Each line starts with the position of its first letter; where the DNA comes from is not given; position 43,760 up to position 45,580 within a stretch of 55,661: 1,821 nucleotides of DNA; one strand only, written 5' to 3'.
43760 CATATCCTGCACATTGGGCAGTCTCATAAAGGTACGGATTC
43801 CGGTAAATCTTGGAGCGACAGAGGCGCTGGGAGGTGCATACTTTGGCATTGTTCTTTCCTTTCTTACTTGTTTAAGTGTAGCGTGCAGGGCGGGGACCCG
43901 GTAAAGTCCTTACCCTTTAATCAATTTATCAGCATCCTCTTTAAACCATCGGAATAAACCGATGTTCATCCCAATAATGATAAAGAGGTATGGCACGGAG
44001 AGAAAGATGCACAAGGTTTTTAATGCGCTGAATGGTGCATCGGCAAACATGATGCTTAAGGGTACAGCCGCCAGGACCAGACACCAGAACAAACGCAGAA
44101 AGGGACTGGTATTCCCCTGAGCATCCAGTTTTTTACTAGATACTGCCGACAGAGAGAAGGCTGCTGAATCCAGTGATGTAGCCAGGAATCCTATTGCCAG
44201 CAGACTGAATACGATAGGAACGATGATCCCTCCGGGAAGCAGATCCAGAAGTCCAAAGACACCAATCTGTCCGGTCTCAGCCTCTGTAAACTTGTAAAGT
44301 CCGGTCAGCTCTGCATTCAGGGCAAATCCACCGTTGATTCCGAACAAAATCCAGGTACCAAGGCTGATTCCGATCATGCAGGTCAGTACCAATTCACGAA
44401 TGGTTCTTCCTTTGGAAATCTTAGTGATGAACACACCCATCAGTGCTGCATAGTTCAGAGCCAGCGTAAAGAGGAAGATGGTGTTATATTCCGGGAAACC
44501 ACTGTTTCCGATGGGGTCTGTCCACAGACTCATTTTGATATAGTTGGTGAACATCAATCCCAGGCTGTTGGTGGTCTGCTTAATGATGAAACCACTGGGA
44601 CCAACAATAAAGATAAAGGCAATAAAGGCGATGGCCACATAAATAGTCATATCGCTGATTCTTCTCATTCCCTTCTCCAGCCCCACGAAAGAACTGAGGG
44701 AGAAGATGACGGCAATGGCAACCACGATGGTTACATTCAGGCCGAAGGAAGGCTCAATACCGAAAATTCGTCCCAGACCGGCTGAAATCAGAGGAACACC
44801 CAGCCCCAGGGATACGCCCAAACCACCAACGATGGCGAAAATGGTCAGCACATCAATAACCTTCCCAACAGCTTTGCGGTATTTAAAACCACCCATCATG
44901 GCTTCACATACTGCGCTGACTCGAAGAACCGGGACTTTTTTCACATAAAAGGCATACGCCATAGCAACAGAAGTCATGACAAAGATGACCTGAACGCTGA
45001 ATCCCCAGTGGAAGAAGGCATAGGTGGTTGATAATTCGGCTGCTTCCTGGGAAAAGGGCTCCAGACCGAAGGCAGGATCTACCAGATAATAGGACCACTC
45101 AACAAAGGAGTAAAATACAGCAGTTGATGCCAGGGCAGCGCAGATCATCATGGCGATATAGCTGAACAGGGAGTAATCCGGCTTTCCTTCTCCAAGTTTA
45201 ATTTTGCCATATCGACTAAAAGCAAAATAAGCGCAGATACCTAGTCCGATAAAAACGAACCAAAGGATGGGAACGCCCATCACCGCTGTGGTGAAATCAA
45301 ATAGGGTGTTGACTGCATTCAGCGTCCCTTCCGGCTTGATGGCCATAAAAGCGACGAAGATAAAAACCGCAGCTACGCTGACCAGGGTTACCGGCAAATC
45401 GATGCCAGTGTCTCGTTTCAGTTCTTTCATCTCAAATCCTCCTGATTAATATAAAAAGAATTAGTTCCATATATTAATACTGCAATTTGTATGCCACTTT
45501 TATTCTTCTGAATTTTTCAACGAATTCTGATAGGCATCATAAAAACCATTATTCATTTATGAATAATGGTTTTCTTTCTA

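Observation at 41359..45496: Sigma-54 / RocR-like activator controlling a BCCT-fold transporter plus an agmatinase-family hydrolase: candidate catabolic module for an unidentified guanidino compound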

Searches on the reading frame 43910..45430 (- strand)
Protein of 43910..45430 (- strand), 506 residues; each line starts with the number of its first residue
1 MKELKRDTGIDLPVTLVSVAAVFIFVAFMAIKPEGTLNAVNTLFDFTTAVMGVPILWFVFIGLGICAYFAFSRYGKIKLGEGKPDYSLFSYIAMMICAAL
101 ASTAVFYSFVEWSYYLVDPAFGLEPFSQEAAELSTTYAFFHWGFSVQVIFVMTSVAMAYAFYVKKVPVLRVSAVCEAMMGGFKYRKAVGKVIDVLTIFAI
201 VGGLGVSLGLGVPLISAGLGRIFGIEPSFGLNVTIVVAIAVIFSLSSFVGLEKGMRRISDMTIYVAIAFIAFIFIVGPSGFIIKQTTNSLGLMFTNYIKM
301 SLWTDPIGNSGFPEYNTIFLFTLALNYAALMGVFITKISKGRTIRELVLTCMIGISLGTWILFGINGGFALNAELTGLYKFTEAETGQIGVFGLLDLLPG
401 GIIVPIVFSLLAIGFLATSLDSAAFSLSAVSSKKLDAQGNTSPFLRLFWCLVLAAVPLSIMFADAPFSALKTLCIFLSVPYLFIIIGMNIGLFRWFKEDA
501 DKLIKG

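Call 3: search_protein_families(library=pfam, proteins=[window:43910-45430:-])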
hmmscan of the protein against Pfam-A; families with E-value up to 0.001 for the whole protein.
window:43910-45430:- (506 aa): 1 family
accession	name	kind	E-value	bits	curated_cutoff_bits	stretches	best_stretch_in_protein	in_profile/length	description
PF02028.23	BCCT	-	7.9e-118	394.4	27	1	14-499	1-485/485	BCCT, betaine/carnitine/choline family transporter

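Call 4: search_protein_families(library=ncbifam, proteins=[window:43910-45430:-])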
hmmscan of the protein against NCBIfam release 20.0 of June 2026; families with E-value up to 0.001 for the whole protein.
window:43910-45430:- (506 aa): 5 families
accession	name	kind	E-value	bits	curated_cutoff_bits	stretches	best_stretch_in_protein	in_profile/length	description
NF007412.0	PRK09950.1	equivalog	1.7e-124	416.3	647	1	10-502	8-502/536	BCCT family transporter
TIGR00842.1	bcct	subfamily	5e-104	348.6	407.55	1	56-499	5-452/452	BCCT family transporter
NF002887.1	PRK03356.1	equivalog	2.8e-98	329.8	541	1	5-494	4-494/497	L-carnitine/gamma-butyrobetaine antiporter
NF047988.1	betaine_BCCT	equivalog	1e-90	304.6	650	1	14-497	2-482/483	glycine betaine uptake BCCT transporter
NF007399.1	PRK09928.1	subfamily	1.6e-53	181.7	695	1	9-497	10-499/675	choline BCCT transporter BetT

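Call 32: search_solved_structures(query=window:43910-45430:-, max_evalue=1e-20, show_alignments=3)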
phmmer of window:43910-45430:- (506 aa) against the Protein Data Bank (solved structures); distinct sequences matched with E-value up to 1e-20: 20.
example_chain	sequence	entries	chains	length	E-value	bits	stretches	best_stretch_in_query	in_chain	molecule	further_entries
21fk_A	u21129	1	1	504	1.9e-100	340.6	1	20-497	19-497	DddT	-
21fh_A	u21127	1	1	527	2.8e-100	340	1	20-497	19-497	DddT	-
21ff_A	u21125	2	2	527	5.8e-100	339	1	20-497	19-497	DddT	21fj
21fi_D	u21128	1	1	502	1.2e-99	337.9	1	28-497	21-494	DddT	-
2wsw_A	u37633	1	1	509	7.9e-62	213.2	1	26-491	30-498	BCCT FAMILY BETAINE/CARNITINE/CHOLINE TRANSPORTER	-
4m8j_A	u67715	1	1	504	7.9e-62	213.2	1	27-491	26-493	L-carnitine/gamma-butyrobetaine antiporter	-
3hfx_A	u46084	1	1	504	5.6e-59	203.8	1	1-494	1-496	L-carnitine/gamma-butyrobetaine antiporter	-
2wsx_A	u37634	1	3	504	6.1e-59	203.7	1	1-494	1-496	L-CARNITINE/GAMMA-BUTYROBETAINE ANTIPORTER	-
8zw8_A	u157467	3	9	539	3.5e-46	161.6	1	51-502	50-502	Trimethylamine transporter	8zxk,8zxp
4doj_A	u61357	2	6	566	7.4e-38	134.2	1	50-499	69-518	Glycine betaine transporter BetP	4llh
3p03_A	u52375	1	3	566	7.4e-38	134.2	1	50-499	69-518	Glycine betaine transporter BetP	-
4ain_A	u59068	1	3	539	1.3e-37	133.4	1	50-499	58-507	GLYCINE BETAINE TRANSPORTER BETP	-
9vbp_A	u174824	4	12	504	1.5e-37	133.1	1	24-498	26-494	High-affinity choline transport protein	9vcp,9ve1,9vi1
2wit_A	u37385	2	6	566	1.5e-37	133.1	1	50-499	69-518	GLYCINE BETAINE TRANSPORTER BETP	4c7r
9vbn_A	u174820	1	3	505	1.7e-37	132.9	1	24-498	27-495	High-affinity choline transport protein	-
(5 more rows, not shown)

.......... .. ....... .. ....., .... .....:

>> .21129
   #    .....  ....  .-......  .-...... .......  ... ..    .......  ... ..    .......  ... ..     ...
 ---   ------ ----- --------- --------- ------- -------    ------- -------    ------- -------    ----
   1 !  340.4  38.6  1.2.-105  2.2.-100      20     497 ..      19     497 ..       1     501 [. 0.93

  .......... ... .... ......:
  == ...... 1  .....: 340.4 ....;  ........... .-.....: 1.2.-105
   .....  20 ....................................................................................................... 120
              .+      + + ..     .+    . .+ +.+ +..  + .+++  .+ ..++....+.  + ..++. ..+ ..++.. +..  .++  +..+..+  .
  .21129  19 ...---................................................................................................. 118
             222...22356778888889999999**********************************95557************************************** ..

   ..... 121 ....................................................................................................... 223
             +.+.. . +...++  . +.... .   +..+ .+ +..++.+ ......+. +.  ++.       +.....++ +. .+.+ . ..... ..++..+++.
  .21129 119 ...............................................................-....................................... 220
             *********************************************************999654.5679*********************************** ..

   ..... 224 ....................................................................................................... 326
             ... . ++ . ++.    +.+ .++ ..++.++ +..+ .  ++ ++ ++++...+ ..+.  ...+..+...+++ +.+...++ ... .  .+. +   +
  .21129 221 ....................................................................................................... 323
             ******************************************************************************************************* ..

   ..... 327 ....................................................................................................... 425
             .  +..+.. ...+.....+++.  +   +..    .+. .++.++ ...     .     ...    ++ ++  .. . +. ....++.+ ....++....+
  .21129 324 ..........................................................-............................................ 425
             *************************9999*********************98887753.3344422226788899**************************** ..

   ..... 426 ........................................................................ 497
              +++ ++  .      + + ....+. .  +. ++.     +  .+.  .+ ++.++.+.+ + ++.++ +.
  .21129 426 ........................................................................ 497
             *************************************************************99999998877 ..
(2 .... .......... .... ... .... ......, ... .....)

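Call 42: find_homologous_proteins(query=window:43910-45430:-, max_evalue=1e-40)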
Query window:43910-45430:- (506 aa): 671 proteins with E <= 1e-40 among 8000 candidates; the best 120 are listed.
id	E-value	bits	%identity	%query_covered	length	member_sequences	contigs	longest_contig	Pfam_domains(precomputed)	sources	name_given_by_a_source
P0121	0.0e+0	1074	98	100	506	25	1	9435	PF02028.25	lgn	-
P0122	6.3e-271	918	80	99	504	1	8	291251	PF02028.25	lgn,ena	-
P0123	2.4e-267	906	80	99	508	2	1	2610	PF02028.25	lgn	-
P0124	1.3e-264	897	80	99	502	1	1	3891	PF02028.25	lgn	-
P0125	2.9e-262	889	79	100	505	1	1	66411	PF02028.25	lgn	-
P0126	9.9e-262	887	80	99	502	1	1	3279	PF02028.25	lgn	-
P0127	5.0e-259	879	78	99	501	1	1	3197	PF02028.25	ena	-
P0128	9.3e-259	878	79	99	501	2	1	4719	PF02028.25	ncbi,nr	ncbi:MAG TPA: BCCT family transporter [Anaerovoracaceae bacterium]|nr:BCCT family transporter [Anaer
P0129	1.8e-251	854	76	99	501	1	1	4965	PF02028.25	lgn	-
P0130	9.7e-250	848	76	99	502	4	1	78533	PF02028.25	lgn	-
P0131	1.5e-247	841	75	98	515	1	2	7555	PF02028.25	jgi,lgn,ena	-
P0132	8.5e-245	832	75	99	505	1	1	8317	PF02028.25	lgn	-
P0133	3.9e-241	820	74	98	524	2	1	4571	PF02028.25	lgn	-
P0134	3.9e-239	813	73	98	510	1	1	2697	PF02028.25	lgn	-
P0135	2.0e-237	807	72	99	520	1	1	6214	PF02028.25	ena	-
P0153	3.9e-222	757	68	98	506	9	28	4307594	PF02028.25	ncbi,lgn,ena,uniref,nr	ncbi:BCCT family transporter [Ihubacter massiliensis]|uniref:BCCT family transporter n=1 Tax=Hominib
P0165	5.8e-218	743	66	99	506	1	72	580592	PF02028.25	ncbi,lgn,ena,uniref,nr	ncbi:BCCT family transporter [Zhenpiania hominis]|uniref:BCCT family transporter n=1 Tax=Zhenpiania 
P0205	7.9e-201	687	60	99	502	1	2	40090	PF02028.25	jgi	-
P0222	7.4e-157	542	50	98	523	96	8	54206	PF02028.25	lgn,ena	-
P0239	7.9e-149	515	50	99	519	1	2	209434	PF02028.25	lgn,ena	-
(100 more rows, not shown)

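Call 43: find_encoding_contigs(protein=P0153, flank=10000, max_places=2)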
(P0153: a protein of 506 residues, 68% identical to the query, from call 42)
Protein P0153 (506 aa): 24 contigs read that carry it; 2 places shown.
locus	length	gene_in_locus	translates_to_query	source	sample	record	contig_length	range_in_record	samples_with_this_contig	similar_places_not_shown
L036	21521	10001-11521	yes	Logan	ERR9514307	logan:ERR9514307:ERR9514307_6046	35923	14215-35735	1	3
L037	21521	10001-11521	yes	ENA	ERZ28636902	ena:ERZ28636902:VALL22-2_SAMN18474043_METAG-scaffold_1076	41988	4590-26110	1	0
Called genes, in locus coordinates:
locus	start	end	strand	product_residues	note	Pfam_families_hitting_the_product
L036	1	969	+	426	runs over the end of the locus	PF00037:Fer4 (weak), PF12837:Fer4_6 (weak), PF12838:Fer4_7, PF13187:Fer4_9 (weak), PF13237:Fer4_10, PF14697:Fer4_21, PF01012:ETF, PF00766:ETF_alpha, +5 more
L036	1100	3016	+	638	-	PF13306:LRR_5, PF13855:LRR_8 (faint), PF13306:LRR_5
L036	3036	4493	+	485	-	PF12838:Fer4_7, PF12837:Fer4_6, PF13237:Fer4_10 (weak), PF00037:Fer4, PF13484:Fer4_16 (weak), PF12838:Fer4_7 (weak), PF00037:Fer4, PF02906:Fe_hyd_lg_C, +5 more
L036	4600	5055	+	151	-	PF22381:Staph_reg_Sar_Rot, PF12802:MarR_2, PF13463:HTH_27, PF01047:MarR (weak)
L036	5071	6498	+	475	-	PF00083:Sugar_tr (weak), PF07690:MFS_1, PF12832:MFS_1_like (faint)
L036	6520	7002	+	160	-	PF00571:CBS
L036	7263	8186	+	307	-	PF00491:Arginase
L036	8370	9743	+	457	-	PF00989:PAS, PF08448:PAS_4 (weak), PF13426:PAS_9 (weak), PF00158:Sigma54_activat, PF14532:Sigma54_activ_2, PF00004:AAA, PF07728:AAA_5, PF25601:AAA_lid_14, +4 more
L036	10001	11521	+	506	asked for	PF02028:BCCT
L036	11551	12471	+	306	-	PF00491:Arginase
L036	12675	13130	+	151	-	-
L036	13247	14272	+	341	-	PF00795:CN_hydrolase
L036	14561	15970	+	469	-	PF07690:MFS_1, PF13347:MFS_2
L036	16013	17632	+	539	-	PF07969:Amidohydro_3, PF01979:Amidohydro_1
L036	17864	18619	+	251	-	PF00196:GerE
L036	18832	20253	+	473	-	PF07690:MFS_1, PF13347:MFS_2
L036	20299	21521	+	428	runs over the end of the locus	PF02225:PA (faint), PF04389:Peptidase_M28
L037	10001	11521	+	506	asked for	PF02028:BCCT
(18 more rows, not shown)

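Call 44: find_encoding_contigs(protein=P0165, flank=10000, max_places=2)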
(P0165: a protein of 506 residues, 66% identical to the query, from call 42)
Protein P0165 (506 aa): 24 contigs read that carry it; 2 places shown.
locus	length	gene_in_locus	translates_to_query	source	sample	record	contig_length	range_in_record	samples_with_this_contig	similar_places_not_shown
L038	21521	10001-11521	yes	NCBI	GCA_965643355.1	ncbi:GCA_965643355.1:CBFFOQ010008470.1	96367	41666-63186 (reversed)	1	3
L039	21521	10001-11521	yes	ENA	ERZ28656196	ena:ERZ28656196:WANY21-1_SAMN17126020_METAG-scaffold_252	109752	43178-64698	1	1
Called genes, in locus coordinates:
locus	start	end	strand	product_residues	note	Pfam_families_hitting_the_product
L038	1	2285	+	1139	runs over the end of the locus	PF02368:Big_2 (weak), PF26918:Ig_Eae, PF00041:fn3 (weak)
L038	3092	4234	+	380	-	PF02771:Acyl-CoA_dh_N, PF02770:Acyl-CoA_dh_M, PF00441:Acyl-CoA_dh_1, PF22924:ACOX_C_alpha1 (faint), PF08028:Acyl-CoA_dh_2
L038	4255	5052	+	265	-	PF01012:ETF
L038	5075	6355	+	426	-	PF00037:Fer4 (weak), PF12837:Fer4_6 (weak), PF12838:Fer4_7, PF13187:Fer4_9 (weak), PF13237:Fer4_10, PF14697:Fer4_21, PF01012:ETF, PF00766:ETF_alpha, +5 more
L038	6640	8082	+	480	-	PF12838:Fer4_7, PF14697:Fer4_21 (weak), PF00037:Fer4, PF12837:Fer4_6 (weak), PF13183:Fer4_8 (weak), PF13237:Fer4_10 (weak), PF13484:Fer4_16 (weak), PF02906:Fe_hyd_lg_C, +6 more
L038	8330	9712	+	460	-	PF00989:PAS, PF08448:PAS_4, PF13426:PAS_9, PF00158:Sigma54_activat, PF14532:Sigma54_activ_2, PF00004:AAA (weak), PF25601:AAA_lid_14, PF18024:HTH_50, +3 more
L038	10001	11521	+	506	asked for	PF02028:BCCT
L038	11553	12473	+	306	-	PF00491:Arginase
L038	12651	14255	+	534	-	PF03553:Na_H_antiporter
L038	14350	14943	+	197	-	PF13474:SnoaL_3 (weak)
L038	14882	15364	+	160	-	PF00990:GGDEF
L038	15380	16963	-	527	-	PF01144:CoA_trans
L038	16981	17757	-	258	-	PF00378:ECH_1, PF16113:ECH_2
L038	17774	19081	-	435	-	PF02447:GntP_permease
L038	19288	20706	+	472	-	PF06782:UPF0236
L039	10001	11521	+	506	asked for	PF02028:BCCT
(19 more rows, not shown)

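Call 54: search_protein_families(library=ncbifam, proteins=[L036:11551-12471:+], max_evalue=1e-20)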
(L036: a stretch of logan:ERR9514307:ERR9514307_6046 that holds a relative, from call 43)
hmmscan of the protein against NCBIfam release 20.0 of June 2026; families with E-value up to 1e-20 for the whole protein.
L036:11551-12471:+ (306 aa): 3 families
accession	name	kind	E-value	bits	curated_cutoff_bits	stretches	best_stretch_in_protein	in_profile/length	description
NF002564.0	PRK02190.1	subfamily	4.3e-92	308.6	302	1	6-303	10-303/307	agmatinase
TIGR01230.1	agmatinase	equivalog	7.9e-56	189.7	174.3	1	25-299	9-274/275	agmatinase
TIGR01227.1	hutG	equivalog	4.5e-23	81.9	229.15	1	21-297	27-305/307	formimidoylglutamase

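Call 58: find_encoding_contigs(protein=P0239, flank=9000, max_places=1)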
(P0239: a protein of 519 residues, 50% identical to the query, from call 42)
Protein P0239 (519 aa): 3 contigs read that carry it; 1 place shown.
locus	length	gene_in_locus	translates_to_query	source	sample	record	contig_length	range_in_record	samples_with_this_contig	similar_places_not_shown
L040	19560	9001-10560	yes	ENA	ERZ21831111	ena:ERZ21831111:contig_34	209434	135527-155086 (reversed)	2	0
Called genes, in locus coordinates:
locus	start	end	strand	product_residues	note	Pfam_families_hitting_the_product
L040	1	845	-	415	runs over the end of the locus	PF07690:MFS_1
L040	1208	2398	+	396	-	PF00248:Aldo_ket_red, PF13746:Fer4_18 (faint), PF14691:Fer4_20 (faint), PF13237:Fer4_10 (weak), PF13183:Fer4_8 (weak), PF13187:Fer4_9, PF13534:Fer4_17 (weak)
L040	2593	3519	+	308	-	PF00126:HTH_1, PF03466:LysR_substrate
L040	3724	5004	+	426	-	PF02040:ArsB, PF16980:CitMHS_2, PF03600:CitMHS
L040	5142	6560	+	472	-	PF00989:PAS (faint), PF13426:PAS_9 (weak), PF07724:AAA_2 (faint), PF07728:AAA_5 (faint), PF00158:Sigma54_activat, PF14532:Sigma54_activ_2, PF25601:AAA_lid_14, PF18024:HTH_50 (faint)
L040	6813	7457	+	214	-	PF02607:B12-binding_2, PF02310:B12-binding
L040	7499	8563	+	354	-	PF09505:Dimeth_Pyl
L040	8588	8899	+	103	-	PF09505:Dimeth_Pyl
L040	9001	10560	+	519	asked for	PF02028:BCCT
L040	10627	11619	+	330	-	PF06253:MTTB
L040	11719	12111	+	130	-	PF06253:MTTB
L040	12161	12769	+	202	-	PF02607:B12-binding_2, PF02310:B12-binding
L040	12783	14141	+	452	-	PF01208:URO-D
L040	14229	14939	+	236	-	PF02965:Met_synt_B12 (weak)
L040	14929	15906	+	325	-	PF00111:Fer2, PF17650:RACo_linker, PF17651:Raco_middle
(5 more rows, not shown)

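Call 59: find_encoding_contigs(protein=P0222, flank=9000, max_places=1)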
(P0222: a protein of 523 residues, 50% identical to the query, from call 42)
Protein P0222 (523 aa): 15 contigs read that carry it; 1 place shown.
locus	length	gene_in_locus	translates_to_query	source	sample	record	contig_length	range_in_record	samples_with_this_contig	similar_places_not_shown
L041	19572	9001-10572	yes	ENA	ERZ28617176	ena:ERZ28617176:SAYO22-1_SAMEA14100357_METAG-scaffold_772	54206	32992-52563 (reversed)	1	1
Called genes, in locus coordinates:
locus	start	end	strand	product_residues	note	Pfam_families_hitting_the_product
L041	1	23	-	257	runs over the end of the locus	PF09339:HTH_IclR, PF01614:IclR_C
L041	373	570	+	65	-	PF13237:Fer4_10, PF00037:Fer4 (weak), PF12838:Fer4_7, PF13187:Fer4_9, PF14697:Fer4_21 (weak), PF12797:Fer4_2 (weak), PF12837:Fer4_6, PF00037:Fer4, +6 more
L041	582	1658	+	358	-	PF01855:POR_N, PF02780:Transketolase_C (faint), PF17147:PFOR_II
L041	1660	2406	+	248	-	PF02775:TPP_enzyme_C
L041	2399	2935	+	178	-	PF01558:POR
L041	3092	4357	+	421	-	PF04412:AcnX, PF28403:AcnX_2nd, PF28406:AcnX_3rd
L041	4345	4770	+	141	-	PF01989:AcnX_swivel_put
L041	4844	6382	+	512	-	PF02028:BCCT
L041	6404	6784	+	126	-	PF01042:Ribonuc_L-PSP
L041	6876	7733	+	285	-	PF02588:YitT_membrane, PF10035:DUF2179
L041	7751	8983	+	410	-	PF02515:CoA_transf_3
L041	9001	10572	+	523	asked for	PF02028:BCCT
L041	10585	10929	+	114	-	PF01187:MIF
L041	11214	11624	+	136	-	-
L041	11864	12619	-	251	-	PF01582:TIR, PF13676:TIR_2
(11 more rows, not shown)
